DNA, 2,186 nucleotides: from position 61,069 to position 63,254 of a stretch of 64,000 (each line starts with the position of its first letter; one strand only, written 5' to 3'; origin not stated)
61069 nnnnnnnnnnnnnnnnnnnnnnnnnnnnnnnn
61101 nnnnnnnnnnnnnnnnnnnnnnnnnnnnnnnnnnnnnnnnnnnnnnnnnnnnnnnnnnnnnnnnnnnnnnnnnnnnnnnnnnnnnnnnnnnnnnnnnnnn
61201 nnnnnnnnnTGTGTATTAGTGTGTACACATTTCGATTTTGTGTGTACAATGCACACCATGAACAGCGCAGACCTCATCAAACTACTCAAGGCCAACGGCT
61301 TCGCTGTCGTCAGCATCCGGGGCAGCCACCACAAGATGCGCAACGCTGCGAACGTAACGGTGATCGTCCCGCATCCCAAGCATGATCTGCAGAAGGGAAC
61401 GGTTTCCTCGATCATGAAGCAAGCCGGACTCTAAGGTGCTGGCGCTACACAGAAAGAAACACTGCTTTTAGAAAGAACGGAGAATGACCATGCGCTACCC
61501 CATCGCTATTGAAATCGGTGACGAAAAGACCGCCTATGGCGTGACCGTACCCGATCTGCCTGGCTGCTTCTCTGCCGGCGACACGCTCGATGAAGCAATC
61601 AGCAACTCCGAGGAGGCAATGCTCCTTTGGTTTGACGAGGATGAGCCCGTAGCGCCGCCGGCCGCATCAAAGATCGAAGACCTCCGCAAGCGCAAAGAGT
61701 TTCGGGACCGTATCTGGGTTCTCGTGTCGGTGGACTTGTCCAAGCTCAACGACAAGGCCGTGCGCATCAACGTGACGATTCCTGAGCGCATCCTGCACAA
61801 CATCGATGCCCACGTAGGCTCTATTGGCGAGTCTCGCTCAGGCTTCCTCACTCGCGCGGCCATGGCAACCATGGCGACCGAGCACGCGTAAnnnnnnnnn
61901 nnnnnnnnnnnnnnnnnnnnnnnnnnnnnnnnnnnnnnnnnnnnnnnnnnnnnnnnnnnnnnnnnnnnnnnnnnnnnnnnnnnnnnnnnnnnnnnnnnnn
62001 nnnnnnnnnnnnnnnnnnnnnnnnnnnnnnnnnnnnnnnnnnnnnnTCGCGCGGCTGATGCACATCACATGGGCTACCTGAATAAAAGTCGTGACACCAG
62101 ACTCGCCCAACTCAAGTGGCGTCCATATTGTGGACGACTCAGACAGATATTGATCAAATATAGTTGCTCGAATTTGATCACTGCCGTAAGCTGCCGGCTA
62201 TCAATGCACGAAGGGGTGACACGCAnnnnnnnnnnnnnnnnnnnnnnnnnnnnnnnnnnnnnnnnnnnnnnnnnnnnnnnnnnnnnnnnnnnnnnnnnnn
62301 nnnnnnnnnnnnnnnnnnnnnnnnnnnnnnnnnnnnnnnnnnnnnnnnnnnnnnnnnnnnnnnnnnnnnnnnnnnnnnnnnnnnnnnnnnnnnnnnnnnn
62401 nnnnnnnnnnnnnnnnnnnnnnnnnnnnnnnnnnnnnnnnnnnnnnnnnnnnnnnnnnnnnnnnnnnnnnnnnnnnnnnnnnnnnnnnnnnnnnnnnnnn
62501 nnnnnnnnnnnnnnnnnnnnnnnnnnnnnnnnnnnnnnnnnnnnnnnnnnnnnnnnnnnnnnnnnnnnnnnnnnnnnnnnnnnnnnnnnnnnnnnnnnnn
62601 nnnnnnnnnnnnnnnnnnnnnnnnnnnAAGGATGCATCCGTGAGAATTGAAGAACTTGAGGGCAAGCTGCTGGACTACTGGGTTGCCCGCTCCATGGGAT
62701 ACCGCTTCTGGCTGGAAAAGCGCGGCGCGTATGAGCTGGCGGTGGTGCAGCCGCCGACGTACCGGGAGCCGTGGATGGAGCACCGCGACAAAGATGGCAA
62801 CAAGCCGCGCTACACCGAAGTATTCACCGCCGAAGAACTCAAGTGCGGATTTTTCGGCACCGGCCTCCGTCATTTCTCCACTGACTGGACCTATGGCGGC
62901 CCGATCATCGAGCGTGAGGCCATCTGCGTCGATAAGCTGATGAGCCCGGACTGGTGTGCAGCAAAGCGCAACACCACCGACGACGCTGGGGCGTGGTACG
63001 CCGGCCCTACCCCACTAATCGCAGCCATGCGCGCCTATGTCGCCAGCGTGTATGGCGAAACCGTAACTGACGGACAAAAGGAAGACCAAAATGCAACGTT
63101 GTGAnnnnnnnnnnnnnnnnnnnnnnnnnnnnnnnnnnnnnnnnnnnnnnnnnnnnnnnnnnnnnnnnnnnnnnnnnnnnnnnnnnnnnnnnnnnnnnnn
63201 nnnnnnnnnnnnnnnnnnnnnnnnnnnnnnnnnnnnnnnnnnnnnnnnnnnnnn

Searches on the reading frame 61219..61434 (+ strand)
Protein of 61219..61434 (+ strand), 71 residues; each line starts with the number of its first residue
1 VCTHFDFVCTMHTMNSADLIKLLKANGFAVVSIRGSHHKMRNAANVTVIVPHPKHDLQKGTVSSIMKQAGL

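Call 24: search_protein_families(library=phrogs, proteins=[window:61219-61434:+], max_evalue=0.001)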
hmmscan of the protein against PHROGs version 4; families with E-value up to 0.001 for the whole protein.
window:61219-61434:+ (71 aa): 3 families
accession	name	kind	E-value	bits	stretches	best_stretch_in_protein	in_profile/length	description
phrog_353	-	moron, auxiliary metabolic gene and host takeover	4.9e-20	72.4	1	11-71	2-65/73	toxin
phrog_38117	-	unknown function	2.4e-13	51.3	1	12-71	79-139/139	-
phrog_8887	-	moron, auxiliary metabolic gene and host takeover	5e-05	24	1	11-66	17-75/85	toxin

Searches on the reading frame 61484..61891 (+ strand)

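Call 24: search_protein_families(library=phrogs, proteins=[window:61484-61891:+], max_evalue=0.001)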
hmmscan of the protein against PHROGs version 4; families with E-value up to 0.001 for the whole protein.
window:61484-61891:+ (135 aa): 3 families
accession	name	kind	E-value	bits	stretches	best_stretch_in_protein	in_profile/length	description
phrog_497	-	moron, auxiliary metabolic gene and host takeover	8.8e-33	115.1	1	1-128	9-138/342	toxin-antitoxin system HicB-like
phrog_11958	-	unknown function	1.8e-13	51.5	1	3-51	2-50/84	-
phrog_11274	-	unknown function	1.1e-06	29.2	1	15-125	20-138/314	-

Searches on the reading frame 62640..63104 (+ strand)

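Call 24: search_protein_families(library=phrogs, proteins=[window:62640-63104:+], max_evalue=0.001)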
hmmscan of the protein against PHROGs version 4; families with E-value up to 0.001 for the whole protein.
window:62640-63104:+ (154 aa): 1 family
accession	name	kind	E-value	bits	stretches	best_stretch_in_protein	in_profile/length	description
phrog_4389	-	unknown function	7.4e-23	82.2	1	1-144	6-129/135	-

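Call 44: search_protein_families(library=pfam, proteins=[window:62640-63104:+], max_evalue=0.05)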
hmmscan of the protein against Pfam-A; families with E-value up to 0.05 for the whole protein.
window:62640-63104:+ (154 aa): 1 family
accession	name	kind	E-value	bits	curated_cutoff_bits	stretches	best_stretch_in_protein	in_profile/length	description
PF10765.14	Phage_P22_NinX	-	7.8e-16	58.8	22.6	1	5-136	4-113/114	Bacteriophage P22, NinX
